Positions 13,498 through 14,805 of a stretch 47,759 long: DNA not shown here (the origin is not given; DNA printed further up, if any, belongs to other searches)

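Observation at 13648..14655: Seven-TM membrane protein ending in an amicyanin-like type-1 copper domain, coupled to ctaC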

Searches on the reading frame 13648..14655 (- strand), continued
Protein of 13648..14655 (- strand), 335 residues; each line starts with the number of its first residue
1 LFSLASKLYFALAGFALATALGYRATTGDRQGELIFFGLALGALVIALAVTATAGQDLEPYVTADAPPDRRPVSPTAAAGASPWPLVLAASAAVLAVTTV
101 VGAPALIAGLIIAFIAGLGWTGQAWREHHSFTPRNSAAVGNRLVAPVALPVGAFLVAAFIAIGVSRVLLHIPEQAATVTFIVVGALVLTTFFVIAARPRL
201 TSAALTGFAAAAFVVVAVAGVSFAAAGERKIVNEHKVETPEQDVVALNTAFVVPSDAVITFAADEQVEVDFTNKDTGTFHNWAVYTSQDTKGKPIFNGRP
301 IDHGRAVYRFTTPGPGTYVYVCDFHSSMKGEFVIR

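Call 41: list_cluster_members(proteins=[P0013, P0032, P0049, P0053, P0045, P0070, P0016, P0029, P0051, P0089])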
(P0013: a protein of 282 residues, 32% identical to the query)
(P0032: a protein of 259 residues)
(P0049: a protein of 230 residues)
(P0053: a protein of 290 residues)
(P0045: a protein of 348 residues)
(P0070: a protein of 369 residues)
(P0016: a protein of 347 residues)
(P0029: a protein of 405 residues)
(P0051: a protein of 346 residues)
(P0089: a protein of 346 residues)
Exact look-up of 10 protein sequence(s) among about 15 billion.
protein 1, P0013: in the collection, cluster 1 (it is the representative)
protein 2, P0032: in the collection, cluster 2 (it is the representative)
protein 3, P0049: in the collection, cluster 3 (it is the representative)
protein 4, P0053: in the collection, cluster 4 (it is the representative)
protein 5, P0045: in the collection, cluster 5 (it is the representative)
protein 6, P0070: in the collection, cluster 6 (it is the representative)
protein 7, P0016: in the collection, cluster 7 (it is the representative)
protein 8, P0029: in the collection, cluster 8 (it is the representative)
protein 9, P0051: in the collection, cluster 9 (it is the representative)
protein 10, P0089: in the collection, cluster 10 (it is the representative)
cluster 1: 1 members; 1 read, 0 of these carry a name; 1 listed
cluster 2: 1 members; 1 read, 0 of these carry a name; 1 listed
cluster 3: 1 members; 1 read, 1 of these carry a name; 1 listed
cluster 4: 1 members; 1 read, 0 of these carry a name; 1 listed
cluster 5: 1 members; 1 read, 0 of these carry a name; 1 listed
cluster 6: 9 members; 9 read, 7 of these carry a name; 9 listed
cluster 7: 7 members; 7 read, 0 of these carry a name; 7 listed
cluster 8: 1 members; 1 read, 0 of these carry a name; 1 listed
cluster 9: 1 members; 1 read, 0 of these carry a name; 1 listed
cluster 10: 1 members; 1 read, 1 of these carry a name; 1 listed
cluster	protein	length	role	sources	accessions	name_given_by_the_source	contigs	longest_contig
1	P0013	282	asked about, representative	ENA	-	-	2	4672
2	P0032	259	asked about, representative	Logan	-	-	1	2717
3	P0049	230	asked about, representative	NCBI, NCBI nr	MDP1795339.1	MAG: hypothetical protein Q8K63_14470 [Acidimicrobiales bacterium] | hypothetical protein [Acidimicrobiales bacterium]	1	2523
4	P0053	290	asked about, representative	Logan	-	-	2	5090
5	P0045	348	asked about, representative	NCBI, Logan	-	-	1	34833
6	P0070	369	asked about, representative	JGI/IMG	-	hypothetical protein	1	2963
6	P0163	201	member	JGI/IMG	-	hypothetical protein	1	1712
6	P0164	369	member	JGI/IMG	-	hypothetical protein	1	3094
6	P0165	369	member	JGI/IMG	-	hypothetical protein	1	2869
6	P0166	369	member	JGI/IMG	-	hypothetical protein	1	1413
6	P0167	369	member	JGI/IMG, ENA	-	hypothetical protein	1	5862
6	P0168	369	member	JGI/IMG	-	hypothetical protein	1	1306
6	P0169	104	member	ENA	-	-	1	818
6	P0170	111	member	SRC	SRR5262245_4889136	-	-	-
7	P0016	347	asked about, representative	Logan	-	-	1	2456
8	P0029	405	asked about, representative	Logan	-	-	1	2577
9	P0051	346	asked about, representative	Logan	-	-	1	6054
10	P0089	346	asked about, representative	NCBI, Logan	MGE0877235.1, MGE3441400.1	MAG: hypothetical protein AB7L13_02120 [Acidimicrobiia bacterium]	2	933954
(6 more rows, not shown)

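Call 43: find_encoding_contigs(protein=P0013, flank=5000, max_places=2)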
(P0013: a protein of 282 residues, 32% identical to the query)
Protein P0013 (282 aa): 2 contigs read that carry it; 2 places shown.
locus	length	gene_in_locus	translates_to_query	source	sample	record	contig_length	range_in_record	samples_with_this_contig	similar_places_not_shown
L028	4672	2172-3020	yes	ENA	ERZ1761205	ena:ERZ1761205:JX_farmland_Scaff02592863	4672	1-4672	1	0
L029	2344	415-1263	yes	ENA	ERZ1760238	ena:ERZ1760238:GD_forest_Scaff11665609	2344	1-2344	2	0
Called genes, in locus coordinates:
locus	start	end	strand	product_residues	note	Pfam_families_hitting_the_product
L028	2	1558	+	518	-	?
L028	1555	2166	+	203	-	PF00510:COX3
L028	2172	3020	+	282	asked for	-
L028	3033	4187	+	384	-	PF02790:COX2_TM, PF00116:COX2, PF00034:Cytochrom_C (weak)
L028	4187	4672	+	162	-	?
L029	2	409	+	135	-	?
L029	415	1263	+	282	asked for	-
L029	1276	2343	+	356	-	?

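Call 50: search_solved_structures(query=A4, max_evalue=10, show_alignments=0)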
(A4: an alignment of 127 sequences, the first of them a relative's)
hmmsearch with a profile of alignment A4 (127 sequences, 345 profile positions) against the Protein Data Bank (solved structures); distinct sequences matched with E-value up to 10: 278 (the best 60 are shown).
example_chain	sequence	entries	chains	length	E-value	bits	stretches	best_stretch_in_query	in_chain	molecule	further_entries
6hbe_A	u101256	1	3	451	2.5e-15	59.7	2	240-338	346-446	Copper-containing nitrite reductase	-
6kol_A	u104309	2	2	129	4.2e-12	49.1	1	241-333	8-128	Blue (Type 1) copper domain protein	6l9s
2aan_A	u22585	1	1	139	7e-12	48.4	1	248-333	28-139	auracyanin A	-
9cck_A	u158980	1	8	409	3.2e-11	46.2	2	255-333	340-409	Copper-containing nitrite reductase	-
3c75_A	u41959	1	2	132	6.2e-11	45.3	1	211-333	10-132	Amicyanin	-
1ov8_A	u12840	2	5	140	8.2e-11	44.9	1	239-333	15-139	Auracyanin B | PROTEIN (AURACYANIN)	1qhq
1sfd_A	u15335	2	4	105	1.1e-10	44.5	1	239-333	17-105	Amicyanin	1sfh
1sf3_A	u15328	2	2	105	5.3e-10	42.2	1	239-333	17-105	Amicyanin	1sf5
4p5r_A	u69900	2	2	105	1.1e-09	41.2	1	239-333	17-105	Amicyanin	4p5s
1pla_A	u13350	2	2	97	1.1e-09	41.1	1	250-333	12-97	PLASTOCYANIN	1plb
2qdv_A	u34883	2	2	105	1.3e-09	40.9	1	239-333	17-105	Amicyanin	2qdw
1mda_A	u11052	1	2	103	1.5e-09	40.8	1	239-333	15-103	AMICYANIN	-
1aac_A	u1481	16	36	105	1.5e-09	40.7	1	239-333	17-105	AMICYANIN | PROTEIN (AMICYANIN)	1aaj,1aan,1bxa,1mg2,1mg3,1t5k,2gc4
1id2_A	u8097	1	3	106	2.8e-09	39.8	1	239-333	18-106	AMICYANIN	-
2gb2_A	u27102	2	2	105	8.6e-09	38.2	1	239-333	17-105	Amicyanin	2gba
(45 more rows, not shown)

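Call 56: predict_structure(alignment_id=A4)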
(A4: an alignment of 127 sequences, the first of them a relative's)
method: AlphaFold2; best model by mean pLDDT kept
length: 335 residues; sequences in the alignment: 127
mean_pLDDT: 90.1   pTM: 0.55
mean pLDDT of the five models: 90.1, 88.9, 88.8, 87.7, 87.5
residues with pLDDT >= 90: 181; 70-90: 146; 50-70: 7; < 50: 1
segments of 3 or more residues with pLDDT < 50: none
pLDDT, mean of each block of 10 residues (from residue 1): 87 94 93 97 96 79 87 79 89 89 87 89 86 88 88 86 88 93 93 93 86 85 82 67 97 92 97 98 94 96 98 98 97 97
secondary structure, 60 per line:
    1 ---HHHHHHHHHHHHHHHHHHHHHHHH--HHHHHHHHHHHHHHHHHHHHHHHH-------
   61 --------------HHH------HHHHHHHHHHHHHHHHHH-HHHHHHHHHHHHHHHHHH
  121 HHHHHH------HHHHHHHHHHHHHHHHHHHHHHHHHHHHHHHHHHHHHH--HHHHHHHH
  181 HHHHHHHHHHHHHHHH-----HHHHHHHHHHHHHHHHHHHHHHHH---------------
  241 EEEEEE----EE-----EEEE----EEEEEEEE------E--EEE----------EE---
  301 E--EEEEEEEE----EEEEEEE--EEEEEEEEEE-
elements in order: H4-27 H30-53 H84-101 H103-126 H133-170 H173-196 H202-225 E241-246 E258-261 E266-273 E283-285 E304-311 E316-322 E325-334

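Call 59: fold_search(model_id=the predicted structure, library=pdb)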
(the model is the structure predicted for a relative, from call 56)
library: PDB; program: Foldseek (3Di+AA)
matches with E <= 10: 1276; with E <= 0.001: 461
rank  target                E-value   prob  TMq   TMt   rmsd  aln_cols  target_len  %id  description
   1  2aan                  2.2e-07  1.00  0.25  0.65   3.3       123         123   19  Auracyanin A: A "blue" copper protein from the green thermophilic photosynthetic bacterium,chloroflexus aurantiacus (released 2006-07-11)
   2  5u7n_G                3.0e-07  1.00  0.23  0.65   2.2        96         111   22  CRYSTAL STRUCTURE OF A CHIMERIC CUA DOMAIN (SUBUNIT II) OF CYTOCHROME BA3 FROM THERMUS THERMOPHILUS WITH THE AMICYANIN (released 2017-11-22)
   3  5u7n_B                3.5e-07  1.00  0.23  0.62   2.2        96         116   22  CRYSTAL STRUCTURE OF A CHIMERIC CUA DOMAIN (SUBUNIT II) OF CYTOCHROME BA3 FROM THERMUS THERMOPHILUS WITH THE AMICYANIN (released 2017-11-22)
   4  4p5r                  3.5e-07  1.00  0.23  0.63   4.5       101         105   19  Structure of oxidized W45Y mutant of amicyanin (released 2014-04-23)
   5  1sfd_A                3.5e-07  1.00  0.23  0.63   4.6       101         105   20  oxidized form of amicyanin mutant P94F (released 2004-07-27)
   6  1qhq                  4.0e-07  1.00  0.25  0.57   3.9       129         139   23  AURACYANIN, A BLUE COPPER PROTEIN FROM THE GREEN THERMOPHILIC PHOTOSYNTHETIC BACTERIUM CHLOROFLEXUS AURANTIACUS (released 2001-03-07)
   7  6pty_A                4.2e-07  1.00  0.23  0.59   2.6       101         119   21  Soluble model of human CuA (Tt3Lh) (released 2019-11-20)
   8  6hbe_A                4.5e-07  1.00  0.22  0.18   3.3       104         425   28  Cu-containing nitrite reductase (NirK) from Thermus scotoductus SA-01 (released 2019-01-23)
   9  5u7n_A                5.0e-07  1.00  0.23  0.62   2.2        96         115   22  CRYSTAL STRUCTURE OF A CHIMERIC CUA DOMAIN (SUBUNIT II) OF CYTOCHROME BA3 FROM THERMUS THERMOPHILUS WITH THE AMICYANIN (released 2017-11-22)
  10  2cua_A                5.3e-07  1.00  0.23  0.58   2.4       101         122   21  THE CUA DOMAIN OF CYTOCHROME BA3 FROM THERMUS THERMOPHILUS (released 1999-05-28)
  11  2idq                  5.6e-07  1.00  0.23  0.64   4.4       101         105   18  Structure of M98A mutant of amicyanin, Cu(II) (released 2007-03-13)
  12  6kol                  6.3e-07  1.00  0.25  0.63   3.6       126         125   19  Crystal structure of auracyanin from photosynthetic bacterium Roseiflexus castenholzii (released 2020-01-29)
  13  1id2_A                6.3e-07  1.00  0.23  0.63   4.6       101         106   22  CRYSTAL STRUCTURE OF AMICYANIN FROM PARACOCCUS VERSUTUS (THIOBACILLUS VERSUTUS) (released 2001-04-11)
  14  5u7n_F                6.7e-07  1.00  0.23  0.65   2.2        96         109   21  CRYSTAL STRUCTURE OF A CHIMERIC CUA DOMAIN (SUBUNIT II) OF CYTOCHROME BA3 FROM THERMUS THERMOPHILUS WITH THE AMICYANIN (released 2017-11-22)
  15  4hci_A                7.6e-07  1.00  0.22  0.78   3.3        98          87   18  Uncharacterized Cupredoxin-like Domain Protein Cupredoxin_1 from Bacillus anthracis (released 2012-10-17)
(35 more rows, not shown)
